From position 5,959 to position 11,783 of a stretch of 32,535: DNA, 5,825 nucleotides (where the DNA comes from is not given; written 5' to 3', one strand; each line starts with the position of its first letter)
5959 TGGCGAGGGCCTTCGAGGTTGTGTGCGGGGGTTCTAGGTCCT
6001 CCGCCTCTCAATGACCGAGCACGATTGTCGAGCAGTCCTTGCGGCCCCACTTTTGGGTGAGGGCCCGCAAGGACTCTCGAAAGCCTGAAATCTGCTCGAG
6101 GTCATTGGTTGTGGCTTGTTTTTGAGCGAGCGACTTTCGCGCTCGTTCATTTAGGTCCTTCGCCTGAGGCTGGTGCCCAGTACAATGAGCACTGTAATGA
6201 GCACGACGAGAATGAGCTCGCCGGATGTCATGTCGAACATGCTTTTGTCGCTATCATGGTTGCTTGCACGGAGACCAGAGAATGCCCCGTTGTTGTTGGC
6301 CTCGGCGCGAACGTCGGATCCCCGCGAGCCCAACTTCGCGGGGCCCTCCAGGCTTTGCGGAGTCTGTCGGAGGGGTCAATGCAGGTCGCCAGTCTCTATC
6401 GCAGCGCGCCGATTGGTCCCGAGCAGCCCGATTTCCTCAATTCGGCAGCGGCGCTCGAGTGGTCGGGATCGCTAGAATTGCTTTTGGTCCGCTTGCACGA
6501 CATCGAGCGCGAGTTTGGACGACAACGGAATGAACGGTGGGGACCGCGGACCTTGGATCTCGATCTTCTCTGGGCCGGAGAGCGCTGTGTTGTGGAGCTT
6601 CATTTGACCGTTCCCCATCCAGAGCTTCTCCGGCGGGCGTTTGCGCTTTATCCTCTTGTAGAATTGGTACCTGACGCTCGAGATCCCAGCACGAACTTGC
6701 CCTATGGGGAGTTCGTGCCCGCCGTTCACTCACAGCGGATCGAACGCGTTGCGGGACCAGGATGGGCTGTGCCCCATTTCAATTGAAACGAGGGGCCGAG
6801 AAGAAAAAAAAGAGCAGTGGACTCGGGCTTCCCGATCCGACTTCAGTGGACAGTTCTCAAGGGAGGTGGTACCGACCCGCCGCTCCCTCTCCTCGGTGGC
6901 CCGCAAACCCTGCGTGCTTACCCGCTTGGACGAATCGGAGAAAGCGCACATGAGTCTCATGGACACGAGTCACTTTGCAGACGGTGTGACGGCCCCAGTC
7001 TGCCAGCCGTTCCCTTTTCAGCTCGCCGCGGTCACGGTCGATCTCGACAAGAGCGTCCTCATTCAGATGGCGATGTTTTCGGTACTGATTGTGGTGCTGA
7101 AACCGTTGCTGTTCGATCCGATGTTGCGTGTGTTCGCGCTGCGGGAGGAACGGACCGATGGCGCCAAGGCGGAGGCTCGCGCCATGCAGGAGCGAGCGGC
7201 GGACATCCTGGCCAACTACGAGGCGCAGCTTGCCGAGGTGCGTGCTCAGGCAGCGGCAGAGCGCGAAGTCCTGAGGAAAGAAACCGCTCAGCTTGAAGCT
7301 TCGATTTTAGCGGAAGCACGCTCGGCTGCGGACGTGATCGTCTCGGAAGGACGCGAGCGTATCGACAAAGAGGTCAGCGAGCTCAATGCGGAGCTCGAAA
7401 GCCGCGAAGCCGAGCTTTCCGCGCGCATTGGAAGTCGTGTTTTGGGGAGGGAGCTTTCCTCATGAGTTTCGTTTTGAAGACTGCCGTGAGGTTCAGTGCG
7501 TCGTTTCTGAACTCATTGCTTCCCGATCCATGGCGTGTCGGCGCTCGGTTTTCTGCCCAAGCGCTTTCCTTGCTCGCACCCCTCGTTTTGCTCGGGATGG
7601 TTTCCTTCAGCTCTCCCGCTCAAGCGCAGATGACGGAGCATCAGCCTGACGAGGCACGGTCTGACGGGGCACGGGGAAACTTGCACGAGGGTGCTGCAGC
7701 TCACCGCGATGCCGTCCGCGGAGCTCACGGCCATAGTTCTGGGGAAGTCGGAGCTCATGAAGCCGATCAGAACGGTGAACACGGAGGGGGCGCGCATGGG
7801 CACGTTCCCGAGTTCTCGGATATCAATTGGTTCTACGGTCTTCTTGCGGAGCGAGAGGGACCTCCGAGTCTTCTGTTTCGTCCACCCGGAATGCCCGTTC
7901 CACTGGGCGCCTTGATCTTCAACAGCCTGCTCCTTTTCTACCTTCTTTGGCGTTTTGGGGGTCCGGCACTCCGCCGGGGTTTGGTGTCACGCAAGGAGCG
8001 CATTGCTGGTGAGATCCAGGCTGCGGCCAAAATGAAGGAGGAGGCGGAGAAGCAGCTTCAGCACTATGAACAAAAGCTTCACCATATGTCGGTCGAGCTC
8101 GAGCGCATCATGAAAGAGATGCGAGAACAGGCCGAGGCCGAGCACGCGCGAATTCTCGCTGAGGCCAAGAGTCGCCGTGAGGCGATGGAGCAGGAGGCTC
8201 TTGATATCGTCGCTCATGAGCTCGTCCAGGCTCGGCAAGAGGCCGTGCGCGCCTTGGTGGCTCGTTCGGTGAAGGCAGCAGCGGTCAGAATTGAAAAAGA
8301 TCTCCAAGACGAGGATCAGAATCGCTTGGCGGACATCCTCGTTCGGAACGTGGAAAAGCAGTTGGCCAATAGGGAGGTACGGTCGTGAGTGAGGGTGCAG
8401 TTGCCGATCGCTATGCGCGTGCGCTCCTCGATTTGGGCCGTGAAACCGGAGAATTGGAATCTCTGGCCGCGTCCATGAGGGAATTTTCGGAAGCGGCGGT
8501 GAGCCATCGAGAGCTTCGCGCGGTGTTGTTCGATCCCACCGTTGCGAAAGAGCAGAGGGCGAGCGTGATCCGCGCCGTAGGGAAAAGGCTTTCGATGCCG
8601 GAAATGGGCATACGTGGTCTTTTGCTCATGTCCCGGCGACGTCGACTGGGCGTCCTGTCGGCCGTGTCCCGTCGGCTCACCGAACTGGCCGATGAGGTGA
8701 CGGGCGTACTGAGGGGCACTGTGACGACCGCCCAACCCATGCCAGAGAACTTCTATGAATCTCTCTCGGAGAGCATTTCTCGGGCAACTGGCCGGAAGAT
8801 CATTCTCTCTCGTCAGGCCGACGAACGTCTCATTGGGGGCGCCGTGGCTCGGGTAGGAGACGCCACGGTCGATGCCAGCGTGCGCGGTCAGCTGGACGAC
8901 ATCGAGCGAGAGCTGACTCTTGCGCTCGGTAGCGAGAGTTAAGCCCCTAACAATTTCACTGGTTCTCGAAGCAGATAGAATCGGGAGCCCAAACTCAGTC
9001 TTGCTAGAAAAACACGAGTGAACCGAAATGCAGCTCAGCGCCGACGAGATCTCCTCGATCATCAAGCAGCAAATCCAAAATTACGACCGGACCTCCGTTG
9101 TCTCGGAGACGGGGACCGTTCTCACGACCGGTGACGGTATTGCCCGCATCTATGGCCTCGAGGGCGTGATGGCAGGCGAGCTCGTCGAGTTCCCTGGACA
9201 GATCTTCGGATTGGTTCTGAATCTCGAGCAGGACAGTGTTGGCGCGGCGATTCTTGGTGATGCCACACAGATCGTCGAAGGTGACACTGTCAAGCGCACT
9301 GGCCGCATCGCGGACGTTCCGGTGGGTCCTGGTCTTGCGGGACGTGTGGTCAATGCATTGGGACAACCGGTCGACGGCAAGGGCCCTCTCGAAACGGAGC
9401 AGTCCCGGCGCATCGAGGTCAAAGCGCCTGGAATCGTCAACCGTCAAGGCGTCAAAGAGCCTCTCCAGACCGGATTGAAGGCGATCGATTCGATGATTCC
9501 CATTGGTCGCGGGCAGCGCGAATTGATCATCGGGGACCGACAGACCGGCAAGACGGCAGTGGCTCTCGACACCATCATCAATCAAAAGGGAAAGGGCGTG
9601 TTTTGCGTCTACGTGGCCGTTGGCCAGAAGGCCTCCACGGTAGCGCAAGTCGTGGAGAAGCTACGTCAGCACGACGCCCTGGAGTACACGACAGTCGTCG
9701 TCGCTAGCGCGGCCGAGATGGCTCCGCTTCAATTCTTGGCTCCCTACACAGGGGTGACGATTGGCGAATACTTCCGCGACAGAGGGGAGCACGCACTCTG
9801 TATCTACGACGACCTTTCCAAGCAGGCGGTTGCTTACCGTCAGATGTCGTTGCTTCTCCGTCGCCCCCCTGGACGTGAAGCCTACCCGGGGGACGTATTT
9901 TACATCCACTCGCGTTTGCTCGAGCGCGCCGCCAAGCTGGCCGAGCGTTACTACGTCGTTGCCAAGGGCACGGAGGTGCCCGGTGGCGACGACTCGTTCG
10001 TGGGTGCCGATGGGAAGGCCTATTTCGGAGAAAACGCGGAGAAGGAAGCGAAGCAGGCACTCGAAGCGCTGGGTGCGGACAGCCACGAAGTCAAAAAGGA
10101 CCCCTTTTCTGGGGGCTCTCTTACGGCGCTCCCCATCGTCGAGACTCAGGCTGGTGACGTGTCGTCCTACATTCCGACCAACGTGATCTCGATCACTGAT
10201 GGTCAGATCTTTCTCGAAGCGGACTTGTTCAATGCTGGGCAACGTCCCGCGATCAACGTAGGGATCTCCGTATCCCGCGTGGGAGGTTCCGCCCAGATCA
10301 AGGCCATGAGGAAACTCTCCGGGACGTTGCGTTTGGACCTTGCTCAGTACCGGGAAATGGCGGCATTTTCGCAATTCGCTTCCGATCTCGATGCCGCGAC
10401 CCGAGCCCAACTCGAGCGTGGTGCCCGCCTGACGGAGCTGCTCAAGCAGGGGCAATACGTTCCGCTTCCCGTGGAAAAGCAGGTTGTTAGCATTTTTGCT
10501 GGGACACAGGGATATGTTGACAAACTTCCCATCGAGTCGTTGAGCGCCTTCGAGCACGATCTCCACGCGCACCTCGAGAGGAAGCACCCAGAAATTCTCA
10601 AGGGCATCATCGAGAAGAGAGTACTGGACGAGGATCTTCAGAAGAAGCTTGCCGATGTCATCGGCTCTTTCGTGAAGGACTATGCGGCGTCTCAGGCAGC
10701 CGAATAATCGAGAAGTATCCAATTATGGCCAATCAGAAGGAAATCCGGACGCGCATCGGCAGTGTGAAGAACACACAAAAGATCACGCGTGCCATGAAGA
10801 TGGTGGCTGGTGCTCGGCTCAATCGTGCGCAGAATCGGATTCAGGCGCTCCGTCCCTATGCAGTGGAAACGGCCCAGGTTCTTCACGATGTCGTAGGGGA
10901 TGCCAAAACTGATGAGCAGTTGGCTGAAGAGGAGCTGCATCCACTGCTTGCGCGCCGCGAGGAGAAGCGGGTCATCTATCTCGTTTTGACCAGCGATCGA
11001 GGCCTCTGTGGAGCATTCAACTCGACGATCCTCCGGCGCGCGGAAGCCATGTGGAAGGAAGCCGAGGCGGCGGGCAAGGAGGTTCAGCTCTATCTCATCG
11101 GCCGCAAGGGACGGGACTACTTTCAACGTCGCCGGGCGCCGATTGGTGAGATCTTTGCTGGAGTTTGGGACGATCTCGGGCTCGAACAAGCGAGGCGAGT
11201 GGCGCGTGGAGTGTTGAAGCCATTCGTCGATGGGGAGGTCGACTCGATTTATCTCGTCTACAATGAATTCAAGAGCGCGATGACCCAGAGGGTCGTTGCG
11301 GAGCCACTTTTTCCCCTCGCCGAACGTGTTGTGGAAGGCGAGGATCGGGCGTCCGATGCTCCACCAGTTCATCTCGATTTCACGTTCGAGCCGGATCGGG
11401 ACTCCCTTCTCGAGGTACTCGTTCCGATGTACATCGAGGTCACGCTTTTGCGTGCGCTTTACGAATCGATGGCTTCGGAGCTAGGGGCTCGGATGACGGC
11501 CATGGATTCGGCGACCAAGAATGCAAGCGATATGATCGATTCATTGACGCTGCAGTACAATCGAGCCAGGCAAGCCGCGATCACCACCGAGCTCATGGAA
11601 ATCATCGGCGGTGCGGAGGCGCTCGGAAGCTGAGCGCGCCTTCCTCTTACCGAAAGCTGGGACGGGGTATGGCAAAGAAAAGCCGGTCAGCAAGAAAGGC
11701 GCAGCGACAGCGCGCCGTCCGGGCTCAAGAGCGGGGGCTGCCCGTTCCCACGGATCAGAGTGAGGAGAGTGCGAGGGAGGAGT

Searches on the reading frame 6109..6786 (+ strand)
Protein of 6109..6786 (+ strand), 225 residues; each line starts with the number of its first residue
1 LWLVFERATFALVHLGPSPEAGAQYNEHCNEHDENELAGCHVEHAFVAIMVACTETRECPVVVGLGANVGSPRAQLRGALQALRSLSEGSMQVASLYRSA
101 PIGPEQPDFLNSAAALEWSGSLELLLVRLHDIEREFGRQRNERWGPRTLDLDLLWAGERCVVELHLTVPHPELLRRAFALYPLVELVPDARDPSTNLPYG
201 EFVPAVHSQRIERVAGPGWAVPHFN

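Call 4: search_protein_families(library=pfam, proteins=[window:6109-6786:+])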
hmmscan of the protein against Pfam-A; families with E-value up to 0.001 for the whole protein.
window:6109-6786:+ (225 aa): 1 family
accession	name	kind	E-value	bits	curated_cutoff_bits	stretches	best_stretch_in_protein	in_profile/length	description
PF01288.25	HPPK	-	3.4e-33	114.9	25.7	1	62-188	1-116/116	7,8-dihydro-6-hydroxymethylpterin-pyrophosphokinase (HPPK)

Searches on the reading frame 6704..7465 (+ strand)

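Call 4: search_protein_families(library=pfam, proteins=[window:6704-7465:+])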
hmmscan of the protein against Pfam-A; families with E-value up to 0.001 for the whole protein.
window:6704-7465:+ (253 aa): 1 family
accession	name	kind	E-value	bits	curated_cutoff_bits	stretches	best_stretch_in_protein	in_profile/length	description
PF00430.23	ATP-synt_B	-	7.6e-14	52.4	28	1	119-247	3-131/132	ATP synthase B/B' CF(0)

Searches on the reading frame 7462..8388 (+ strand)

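Call 4: search_protein_families(library=pfam, proteins=[window:7462-8388:+])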
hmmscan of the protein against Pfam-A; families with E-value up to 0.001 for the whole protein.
window:7462-8388:+ (308 aa): 2 families
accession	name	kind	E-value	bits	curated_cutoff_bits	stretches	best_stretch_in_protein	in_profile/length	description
PF00430.23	ATP-synt_B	-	3e-10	40.7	28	1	156-281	10-131/132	ATP synthase B/B' CF(0)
PF05405.19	Mt_ATP-synt_B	-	1.3e-05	25.4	21.7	1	155-229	23-97/163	Mitochondrial ATP synthase B chain precursor (ATP-synt_B)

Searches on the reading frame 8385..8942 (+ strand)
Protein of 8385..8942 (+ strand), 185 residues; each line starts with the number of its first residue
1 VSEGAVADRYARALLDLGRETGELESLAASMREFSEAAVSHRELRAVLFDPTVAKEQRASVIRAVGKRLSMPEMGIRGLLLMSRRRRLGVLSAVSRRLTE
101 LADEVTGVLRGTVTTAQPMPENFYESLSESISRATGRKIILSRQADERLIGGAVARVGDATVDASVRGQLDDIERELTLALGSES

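Call 4: search_protein_families(library=pfam, proteins=[window:8385-8942:+])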
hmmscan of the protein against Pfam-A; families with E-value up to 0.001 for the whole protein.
window:8385-8942:+ (185 aa): 1 family
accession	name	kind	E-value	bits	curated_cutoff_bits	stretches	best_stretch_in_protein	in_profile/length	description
PF00213.23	OSCP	-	3.8e-38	131.7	22.3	1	6-177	1-172/172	ATP synthase delta (OSCP) subunit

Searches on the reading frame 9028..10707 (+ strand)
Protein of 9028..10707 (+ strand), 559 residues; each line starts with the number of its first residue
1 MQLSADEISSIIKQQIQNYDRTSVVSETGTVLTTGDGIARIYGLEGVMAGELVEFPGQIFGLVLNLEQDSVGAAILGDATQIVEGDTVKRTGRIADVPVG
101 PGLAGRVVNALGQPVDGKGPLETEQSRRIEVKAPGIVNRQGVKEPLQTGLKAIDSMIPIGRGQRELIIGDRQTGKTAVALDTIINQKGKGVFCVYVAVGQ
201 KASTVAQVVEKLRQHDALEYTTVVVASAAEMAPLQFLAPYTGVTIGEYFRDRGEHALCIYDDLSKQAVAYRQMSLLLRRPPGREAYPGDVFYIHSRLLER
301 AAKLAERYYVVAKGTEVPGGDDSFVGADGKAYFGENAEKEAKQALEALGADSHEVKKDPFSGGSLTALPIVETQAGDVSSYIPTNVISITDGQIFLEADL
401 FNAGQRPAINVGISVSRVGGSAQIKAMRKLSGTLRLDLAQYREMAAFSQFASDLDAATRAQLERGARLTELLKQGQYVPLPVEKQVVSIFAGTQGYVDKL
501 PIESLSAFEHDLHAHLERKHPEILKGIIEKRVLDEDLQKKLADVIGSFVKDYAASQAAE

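Call 4: search_protein_families(library=pfam, proteins=[window:9028-10707:+])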
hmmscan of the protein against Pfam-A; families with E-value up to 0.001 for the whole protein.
window:9028-10707:+ (559 aa): 5 families
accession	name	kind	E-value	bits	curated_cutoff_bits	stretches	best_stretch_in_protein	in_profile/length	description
PF00006.31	ATP-synt_ab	-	4.5e-79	265.4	29.5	2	149-307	1-158/213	ATP synthase alpha/beta family, nucleotide-binding domain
PF00306.32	ATP-synt_ab_C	-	1.5e-47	161.5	27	1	423-548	1-126/126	ATP synthase alpha/beta chain, C terminal domain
PF02874.29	ATP-synt_ab_N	-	1.9e-15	57.6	20.9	1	24-92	1-69/69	ATP synthase alpha/beta family, beta-barrel domain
PF09378.16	HAS-barrel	-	1.4e-05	25.5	25.2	1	25-89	2-89/90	HAS barrel domain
PF06745.19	ATPase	-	0.00022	21.1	26.6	1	147-212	2-70/231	KaiC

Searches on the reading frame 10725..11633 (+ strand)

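Call 4: search_protein_families(library=pfam, proteins=[window:10725-11633:+])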
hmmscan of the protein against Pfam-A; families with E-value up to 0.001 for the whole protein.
window:10725-11633:+ (302 aa): 1 family
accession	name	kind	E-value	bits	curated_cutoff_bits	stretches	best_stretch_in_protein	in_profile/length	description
PF00231.24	ATP-synt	-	6.3e-103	344.8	39.9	1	4-300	2-285/285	ATP synthase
